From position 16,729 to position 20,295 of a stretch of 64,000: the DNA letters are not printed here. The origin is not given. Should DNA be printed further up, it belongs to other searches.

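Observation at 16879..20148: Wzt ABC ATPase fused to cap-reader-like domain, ~450-aa duplicated helical spacer and a SAM methyltransferase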

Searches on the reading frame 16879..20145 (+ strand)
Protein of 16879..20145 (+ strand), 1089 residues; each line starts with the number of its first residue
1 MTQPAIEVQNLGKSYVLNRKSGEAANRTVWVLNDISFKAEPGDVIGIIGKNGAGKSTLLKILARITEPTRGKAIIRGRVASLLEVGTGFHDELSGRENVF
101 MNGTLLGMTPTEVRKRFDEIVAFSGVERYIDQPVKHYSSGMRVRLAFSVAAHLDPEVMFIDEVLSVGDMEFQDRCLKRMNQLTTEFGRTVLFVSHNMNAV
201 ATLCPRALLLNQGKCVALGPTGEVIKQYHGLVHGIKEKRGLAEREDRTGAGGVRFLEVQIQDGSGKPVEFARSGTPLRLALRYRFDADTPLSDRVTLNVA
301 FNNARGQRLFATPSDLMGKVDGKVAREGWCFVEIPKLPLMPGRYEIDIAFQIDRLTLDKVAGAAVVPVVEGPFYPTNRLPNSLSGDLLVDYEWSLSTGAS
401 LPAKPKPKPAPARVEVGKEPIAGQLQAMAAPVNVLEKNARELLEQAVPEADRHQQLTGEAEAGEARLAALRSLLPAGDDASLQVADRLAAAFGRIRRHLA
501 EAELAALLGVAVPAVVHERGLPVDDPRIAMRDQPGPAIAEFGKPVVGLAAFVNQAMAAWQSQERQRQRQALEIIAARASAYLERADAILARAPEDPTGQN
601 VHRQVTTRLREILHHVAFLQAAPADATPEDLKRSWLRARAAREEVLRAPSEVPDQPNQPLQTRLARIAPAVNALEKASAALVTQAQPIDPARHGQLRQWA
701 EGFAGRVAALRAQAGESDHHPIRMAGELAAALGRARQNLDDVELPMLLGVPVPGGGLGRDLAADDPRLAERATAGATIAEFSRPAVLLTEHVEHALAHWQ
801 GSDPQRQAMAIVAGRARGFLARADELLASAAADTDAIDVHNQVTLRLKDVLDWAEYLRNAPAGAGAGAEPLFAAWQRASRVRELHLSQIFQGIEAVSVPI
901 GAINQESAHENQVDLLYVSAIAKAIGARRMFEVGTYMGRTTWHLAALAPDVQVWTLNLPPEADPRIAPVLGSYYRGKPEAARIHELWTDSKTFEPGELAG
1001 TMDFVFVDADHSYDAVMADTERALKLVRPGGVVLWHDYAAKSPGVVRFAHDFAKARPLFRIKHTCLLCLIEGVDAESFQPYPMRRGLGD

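Call 3: search_protein_families(library=pfam, proteins=[window:16879-20145:+], max_evalue=1)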
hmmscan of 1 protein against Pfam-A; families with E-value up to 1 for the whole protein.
window:16879-20145:+ (1089 aa): 15 families
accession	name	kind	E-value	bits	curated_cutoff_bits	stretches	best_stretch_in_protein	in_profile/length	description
PF00005.33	ABC_tran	-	2.6e-19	70.6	25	1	32-163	1-135/137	ABC transporter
PF13578.12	Methyltransf_24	-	3e-14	54.2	26.3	1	932-1038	2-105/105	Methyltransferase domain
PF14524.12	Wzt_C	-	1.9e-13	51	30.4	1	245-368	2-129/143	Wzt C-terminal domain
PF13304.12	AAA_21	-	4.9e-07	30.5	27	1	45-83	2-26/304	AAA domain, putative AbiEii toxin, Type IV TA system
PF01596.23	Methyltransf_3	-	4.6e-05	23.2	22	1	918-1035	36-152/204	O-methyltransferase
PF00004.35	AAA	-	0.012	16.5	21.2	1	47-183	3-92/131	ATPase family associated with various cellular activities (AAA)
PF13555.12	AAA_29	-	0.015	15.5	27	1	39-59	19-39/61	P-loop containing region of AAA domain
PF13175.12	AAA_15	-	0.017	15.2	32.1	1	44-67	25-48/374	AAA ATPase domain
PF13476.12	AAA_23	-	0.027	15.5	27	1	43-62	20-39/201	AAA domain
PF03308.22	MeaB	-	0.091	12.2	23.1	1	26-63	17-54/273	Methylmalonyl Co-A mutase-associated GTPase MeaB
PF13401.12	AAA_22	-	0.15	12.9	27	1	45-166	8-96/130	AAA domain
PF01926.29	MMR_HSR1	-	0.15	12.6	21.9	1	45-64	2-21/113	50S ribosome-binding GTPase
PF19384.4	DUF5959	-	0.18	12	26.5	1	806-887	11-86/134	Family of unknown function (DUF5959)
PF13238.12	AAA_18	-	0.21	12.5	29.4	1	45-65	1-21/128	AAA domain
PF13671.12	AAA_33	-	0.75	10.5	27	0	45-63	2-20/143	AAA domain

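Call 4: search_protein_families(library=ncbifam, proteins=[window:16879-20145:+], max_evalue=0.1)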
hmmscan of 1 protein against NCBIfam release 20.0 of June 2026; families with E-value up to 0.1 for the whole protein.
window:16879-20145:+ (1089 aa): 186 families (the best 25 are shown)
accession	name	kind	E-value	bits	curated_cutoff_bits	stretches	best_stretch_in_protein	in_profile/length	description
NF010065.0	PRK13545.1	equivalog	1.4e-55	189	538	1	29-233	37-239/549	teichoic acids export protein ATP-binding subunit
NF050108.1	galactan_ABC_ATP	equivalog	6e-55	186.1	400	1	28-230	41-242/244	galactan export ABC transporter ATP-binding subunit Wzt/RfbE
NF010066.0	PRK13546.1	equivalog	1e-48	166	320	1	24-245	32-251/264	teichoic acids export ABC transporter ATP-binding subunit TagH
TIGR01188.1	drrA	subfamily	1.8e-33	116.2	312.45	1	32-227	9-214/302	daunorubicin resistance ABC transporter, ATP-binding protein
TIGR04521.1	ECF_ATPase_2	equivalog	2.4e-25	89.2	330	2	103-231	110-239/279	energy-coupling factor transporter ATPase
NF010171.0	PRK13652.1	equivalog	1.8e-24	86.3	476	1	29-229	17-230/277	cobalt transporter ATP-binding subunit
NF010068.0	PRK13548.1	equivalog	2.9e-24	85.5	261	2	103-227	104-233/261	heme ABC transporter ATP-binding protein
TIGR04520.1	ECF_ATPase_1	equivalog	5.1e-24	85.1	315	2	107-231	107-230/269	energy-coupling factor transporter ATPase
TIGR01186.1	proV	subfamily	4.6e-23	81.9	326.6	2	97-226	90-219/363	betaine/proline/choline family ABC transporter ATP-binding protein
TIGR02769.1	nickel_nikE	equivalog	5.7e-23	81.7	332.55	2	129-229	143-243/265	nickel import ATP-binding protein NikE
NF010059.0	PRK13536.1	equivalog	6.5e-23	81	549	1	29-228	56-265/342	nodulation factor ABC transporter ATP-binding protein NodI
NF010060.0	PRK13537.1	equivalog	9.8e-23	80.5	521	1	30-227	29-236/314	nodulation factor ABC transporter ATP-binding protein NodI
NF008453.0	PRK11308.1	subfamily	1.6e-22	80.2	408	2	112-226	136-251/334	dipeptide ABC transporter ATP-binding protein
TIGR03375.1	type_I_sec_LssB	subfamily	3.5e-22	78.5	693.1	2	26-77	477-528/696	type I secretion system permease/ATPase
TIGR01288.1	nodI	equivalog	9.1e-22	77.4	424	1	31-226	19-224/303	nodulation factor ABC transporter ATP-binding protein NodI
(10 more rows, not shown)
